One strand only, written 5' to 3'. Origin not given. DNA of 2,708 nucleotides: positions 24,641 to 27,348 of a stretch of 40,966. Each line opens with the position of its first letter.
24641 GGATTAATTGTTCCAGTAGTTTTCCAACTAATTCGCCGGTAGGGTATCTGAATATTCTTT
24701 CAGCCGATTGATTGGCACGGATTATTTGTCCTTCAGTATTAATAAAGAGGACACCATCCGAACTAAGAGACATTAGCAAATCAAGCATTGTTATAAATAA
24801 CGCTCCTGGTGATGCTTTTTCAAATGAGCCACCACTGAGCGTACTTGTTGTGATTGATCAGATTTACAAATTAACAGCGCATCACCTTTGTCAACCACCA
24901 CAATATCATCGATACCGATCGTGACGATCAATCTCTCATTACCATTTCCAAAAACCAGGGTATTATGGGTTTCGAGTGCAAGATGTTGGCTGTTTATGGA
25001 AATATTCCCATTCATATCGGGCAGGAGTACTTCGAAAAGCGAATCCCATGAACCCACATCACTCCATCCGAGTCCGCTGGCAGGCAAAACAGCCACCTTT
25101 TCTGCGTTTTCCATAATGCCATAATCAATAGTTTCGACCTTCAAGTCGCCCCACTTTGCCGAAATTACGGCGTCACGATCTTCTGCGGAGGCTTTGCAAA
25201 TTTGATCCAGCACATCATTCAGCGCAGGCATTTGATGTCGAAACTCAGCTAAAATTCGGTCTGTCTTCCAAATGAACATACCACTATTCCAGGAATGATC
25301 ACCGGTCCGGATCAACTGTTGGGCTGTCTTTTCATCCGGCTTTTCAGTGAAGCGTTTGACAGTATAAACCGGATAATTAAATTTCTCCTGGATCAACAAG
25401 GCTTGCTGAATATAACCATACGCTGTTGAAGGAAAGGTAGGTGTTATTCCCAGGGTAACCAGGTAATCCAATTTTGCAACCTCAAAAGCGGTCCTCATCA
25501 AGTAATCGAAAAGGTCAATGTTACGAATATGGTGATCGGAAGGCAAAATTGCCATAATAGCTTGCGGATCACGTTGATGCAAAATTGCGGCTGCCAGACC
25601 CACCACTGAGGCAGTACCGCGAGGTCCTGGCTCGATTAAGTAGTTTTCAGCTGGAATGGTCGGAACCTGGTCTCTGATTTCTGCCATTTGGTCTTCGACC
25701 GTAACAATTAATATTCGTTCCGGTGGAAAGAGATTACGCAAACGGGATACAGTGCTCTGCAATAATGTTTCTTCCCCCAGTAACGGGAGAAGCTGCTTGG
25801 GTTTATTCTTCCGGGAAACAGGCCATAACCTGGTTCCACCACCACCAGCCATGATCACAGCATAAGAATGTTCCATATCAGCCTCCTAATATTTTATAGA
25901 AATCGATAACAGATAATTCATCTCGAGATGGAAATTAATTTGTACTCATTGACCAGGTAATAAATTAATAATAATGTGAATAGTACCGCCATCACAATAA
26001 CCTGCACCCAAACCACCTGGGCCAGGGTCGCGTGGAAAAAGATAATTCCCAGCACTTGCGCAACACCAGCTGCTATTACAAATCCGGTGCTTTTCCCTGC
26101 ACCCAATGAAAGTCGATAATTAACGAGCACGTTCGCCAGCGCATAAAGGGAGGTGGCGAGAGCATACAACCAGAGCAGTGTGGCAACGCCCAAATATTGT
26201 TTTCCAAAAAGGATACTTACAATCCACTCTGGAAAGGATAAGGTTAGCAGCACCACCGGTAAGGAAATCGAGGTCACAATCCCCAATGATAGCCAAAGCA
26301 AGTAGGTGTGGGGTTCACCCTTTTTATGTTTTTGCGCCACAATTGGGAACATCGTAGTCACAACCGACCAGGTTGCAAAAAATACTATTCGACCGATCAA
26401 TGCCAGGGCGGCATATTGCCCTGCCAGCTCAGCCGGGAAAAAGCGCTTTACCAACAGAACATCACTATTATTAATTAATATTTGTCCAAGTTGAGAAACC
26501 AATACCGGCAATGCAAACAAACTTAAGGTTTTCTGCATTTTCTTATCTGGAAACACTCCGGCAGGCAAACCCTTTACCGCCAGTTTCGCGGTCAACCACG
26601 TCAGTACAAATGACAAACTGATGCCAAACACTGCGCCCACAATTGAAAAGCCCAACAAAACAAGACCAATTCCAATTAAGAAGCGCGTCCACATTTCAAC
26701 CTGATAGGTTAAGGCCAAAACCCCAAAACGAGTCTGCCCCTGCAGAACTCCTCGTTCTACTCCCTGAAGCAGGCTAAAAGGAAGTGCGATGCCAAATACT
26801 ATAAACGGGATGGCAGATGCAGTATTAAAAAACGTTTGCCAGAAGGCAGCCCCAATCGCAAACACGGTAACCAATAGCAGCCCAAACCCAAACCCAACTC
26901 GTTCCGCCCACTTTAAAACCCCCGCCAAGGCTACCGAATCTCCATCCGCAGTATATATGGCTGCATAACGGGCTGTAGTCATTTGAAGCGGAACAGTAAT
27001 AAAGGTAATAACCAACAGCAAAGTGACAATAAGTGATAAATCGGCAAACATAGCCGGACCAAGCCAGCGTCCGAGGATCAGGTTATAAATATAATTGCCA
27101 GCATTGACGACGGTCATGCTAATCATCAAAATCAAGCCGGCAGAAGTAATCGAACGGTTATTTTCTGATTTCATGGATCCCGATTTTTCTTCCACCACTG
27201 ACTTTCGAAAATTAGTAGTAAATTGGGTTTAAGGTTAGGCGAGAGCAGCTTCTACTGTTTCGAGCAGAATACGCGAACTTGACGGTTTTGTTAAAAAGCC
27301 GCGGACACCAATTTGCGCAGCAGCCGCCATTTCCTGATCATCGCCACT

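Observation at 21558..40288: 18.7-kb unidirectional 14-gene cluster combining glycan assembly, unknown large envelope proteins and two signalling layers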

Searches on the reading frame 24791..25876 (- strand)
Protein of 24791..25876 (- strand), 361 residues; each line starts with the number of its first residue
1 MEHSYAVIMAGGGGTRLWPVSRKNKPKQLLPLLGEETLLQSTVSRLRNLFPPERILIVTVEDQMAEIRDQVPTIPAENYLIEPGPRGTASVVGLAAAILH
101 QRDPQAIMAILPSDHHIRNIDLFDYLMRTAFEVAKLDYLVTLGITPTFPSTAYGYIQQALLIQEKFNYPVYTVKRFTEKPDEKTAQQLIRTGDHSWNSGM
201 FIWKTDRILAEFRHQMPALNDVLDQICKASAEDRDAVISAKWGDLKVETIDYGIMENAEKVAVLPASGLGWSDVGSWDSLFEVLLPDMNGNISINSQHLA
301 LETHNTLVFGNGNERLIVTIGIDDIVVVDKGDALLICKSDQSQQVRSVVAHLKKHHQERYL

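Call 5: search_protein_families(library=pfam, proteins=[window:24791-25876:-], max_evalue=0.01)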
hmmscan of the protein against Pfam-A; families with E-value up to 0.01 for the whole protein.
window:24791-25876:- (361 aa): 4 families
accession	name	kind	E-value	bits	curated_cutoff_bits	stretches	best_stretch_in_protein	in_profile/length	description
PF00483.29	NTP_transferase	-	3.2e-44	151.8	21.2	1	6-283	2-238/245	Nucleotidyl transferase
PF22640.1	ManC_GMP_beta-helix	-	9.5e-16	57.9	27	1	297-352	2-55/55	MannoseP isomerase/GMP-like beta-helix domain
PF12804.13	NTP_transf_3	-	1.5e-09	38.7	27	1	6-129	1-110/160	MobA-like NTP transferase domain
PF01128.25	IspD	-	0.0016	18.7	27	1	6-92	3-82/221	2-C-methyl-D-erythritol 4-phosphate cytidylyltransferase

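Call 6: search_protein_families(library=ncbifam, proteins=[window:24791-25876:-], max_evalue=0.01)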
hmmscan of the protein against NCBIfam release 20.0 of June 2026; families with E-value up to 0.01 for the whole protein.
window:24791-25876:- (361 aa): 16 families
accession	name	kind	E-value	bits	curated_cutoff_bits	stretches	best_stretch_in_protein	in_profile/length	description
TIGR01479.1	GMP_PMI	equivalog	1.8e-89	300.7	372.95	1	6-358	3-351/467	mannose-1-phosphate guanylyltransferase/mannose-6-phosphate isomerase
NF012004.0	PRK15460.1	equivalog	1.3e-67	228.5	859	1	4-355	6-358/478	mannose-1-phosphate guanyltransferase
TIGR03992.1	Arch_glmU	subfamily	5.5e-09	35.4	292.1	1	5-231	2-201/393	bifunctional sugar-1-phosphate nucleotidylyltransferase/acetyltransferase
NF041173.1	Sug_nt_acttase_Thmprot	equivalog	2.2e-06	26.9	600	1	6-91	3-86/405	bifunctional sugar-1-phosphate nucleotidylyltransferase/acetyltransferase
TIGR00453.1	ispD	equivalog_domain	5e-05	22.8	181.3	1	6-96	2-86/219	2-C-methyl-D-erythritol 4-phosphate cytidylyltransferase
NF001183.0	PRK00155.1-3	subfamily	5.8e-05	22.5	166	1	5-72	3-66/237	D-ribitol-5-phosphate cytidylyltransferase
NF010936.0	PRK14356.1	equivalog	7.1e-05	21.9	666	1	3-137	5-129/456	bifunctional UDP-N-acetylglucosamine diphosphorylase/glucosamine-1-phosphate N-acetyltransferase GlmU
NF006899.0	PRK09382.1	equivalog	0.00011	21.5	417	1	4-107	7-103/387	bifunctional 2-C-methyl-D-erythritol 4-phosphate cytidylyltransferase/2-C-methyl-D-erythritol 2,4-cyclodiphosphate synthase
TIGR02091.1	glgC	equivalog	0.00022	20.4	424.9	0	7-285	4-257/364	glucose-1-phosphate adenylyltransferase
NF001947.0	PRK00725.1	subfamily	0.00023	20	470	0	3-214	16-226/426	glucose-1-phosphate adenylyltransferase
TIGR01207.1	rmlA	equivalog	0.00026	20.2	360.65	1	7-34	3-29/286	glucose-1-phosphate thymidylyltransferase RfbA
NF001186.0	PRK00155.2-3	equivalog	0.00063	19.2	253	1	2-70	3-66/224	2-C-methyl-D-erythritol 4-phosphate cytidylyltransferase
NF012024.0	PRK15480.1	equivalog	0.001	18.3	588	0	4-36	4-35/292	glucose-1-phosphate thymidylyltransferase RfbA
NF002023.0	PRK00844.1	subfamily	0.0014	17.6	458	0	5-214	8-214/408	glucose-1-phosphate adenylyltransferase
NF041313.1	UDPGP_AglF_Halo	equivalog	0.0023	17.4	400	0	6-61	3-56/234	UTP--glucose-1-phosphate uridylyltransferase AglF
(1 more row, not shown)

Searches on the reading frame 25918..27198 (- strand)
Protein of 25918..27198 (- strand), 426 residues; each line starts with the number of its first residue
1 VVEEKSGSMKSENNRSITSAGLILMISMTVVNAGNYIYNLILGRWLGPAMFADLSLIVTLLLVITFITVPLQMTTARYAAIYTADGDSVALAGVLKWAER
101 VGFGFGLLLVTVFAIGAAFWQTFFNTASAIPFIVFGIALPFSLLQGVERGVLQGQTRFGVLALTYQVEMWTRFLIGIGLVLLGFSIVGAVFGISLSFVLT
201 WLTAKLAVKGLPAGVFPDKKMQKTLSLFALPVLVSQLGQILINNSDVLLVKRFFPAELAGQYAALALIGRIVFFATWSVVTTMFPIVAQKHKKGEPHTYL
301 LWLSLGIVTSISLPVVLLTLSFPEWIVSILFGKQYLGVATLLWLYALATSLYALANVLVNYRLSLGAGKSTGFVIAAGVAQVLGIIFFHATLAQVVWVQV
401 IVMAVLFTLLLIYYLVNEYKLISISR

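Call 5: search_protein_families(library=pfam, proteins=[window:25918-27198:-], max_evalue=0.01)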
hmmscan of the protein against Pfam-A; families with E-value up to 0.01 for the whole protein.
window:25918-27198:- (426 aa): 3 families
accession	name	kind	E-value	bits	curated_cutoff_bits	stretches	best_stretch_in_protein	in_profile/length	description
PF01943.22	Polysacc_synt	-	2.1e-13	50.7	28.2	1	22-289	6-272/274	Polysaccharide biosynthesis protein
PF13440.11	Polysacc_synt_3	-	3.3e-12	46.7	23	1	101-338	53-291/293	Polysaccharide biosynthesis protein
PF01554.23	MatE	-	0.0029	17.7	24.9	1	231-387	1-158/161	MatE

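Call 6: search_protein_families(library=ncbifam, proteins=[window:25918-27198:-], max_evalue=0.01)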
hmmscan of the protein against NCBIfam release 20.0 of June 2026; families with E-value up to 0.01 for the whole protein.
window:25918-27198:- (426 aa): 0 families

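Call 63: search_solved_structures(query=window:25918-27198:-, max_evalue=1)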
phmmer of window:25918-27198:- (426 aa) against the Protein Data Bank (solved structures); distinct sequences matched with E-value up to 1: 0.

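Call 71: find_related_loci(query=window:25918-27198:-, collection=metagenome_contigs, flank=10000)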
Query window:25918-27198:- (426 aa) in metagenome_contigs; peptide patterns used: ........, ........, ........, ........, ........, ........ (x = any residue, [..] = any of these).
105 stretches matched a pattern; 17 encode a relative of the query (tblastn E <= 1e-3); 17 distinct loci.
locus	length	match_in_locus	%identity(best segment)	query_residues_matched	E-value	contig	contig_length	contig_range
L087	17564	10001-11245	66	4-418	3e-175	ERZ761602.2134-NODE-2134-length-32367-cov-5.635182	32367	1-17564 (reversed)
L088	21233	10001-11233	66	8-418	1e-173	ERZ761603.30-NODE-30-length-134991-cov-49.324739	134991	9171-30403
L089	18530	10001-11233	66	8-418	1e-173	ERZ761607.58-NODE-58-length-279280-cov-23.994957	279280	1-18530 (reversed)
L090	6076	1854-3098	66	8-422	1e-173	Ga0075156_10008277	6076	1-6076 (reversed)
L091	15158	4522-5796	64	2-426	2e-170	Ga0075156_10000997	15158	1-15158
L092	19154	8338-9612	64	2-426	2e-170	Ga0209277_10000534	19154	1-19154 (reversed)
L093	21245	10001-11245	64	7-421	2e-159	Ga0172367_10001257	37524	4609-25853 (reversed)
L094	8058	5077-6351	57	3-426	3e-137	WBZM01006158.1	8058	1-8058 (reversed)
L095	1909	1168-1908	61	7-253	1e-95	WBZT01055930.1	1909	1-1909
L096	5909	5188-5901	62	17-254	5e-89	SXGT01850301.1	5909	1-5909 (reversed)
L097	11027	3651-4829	40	25-420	2e-77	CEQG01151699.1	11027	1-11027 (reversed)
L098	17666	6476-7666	40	23-421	8e-71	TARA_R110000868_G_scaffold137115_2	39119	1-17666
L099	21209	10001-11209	37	13-418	1e-70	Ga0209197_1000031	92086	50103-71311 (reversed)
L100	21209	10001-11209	37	13-418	1e-70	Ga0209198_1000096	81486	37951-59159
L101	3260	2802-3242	34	25-175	4e-19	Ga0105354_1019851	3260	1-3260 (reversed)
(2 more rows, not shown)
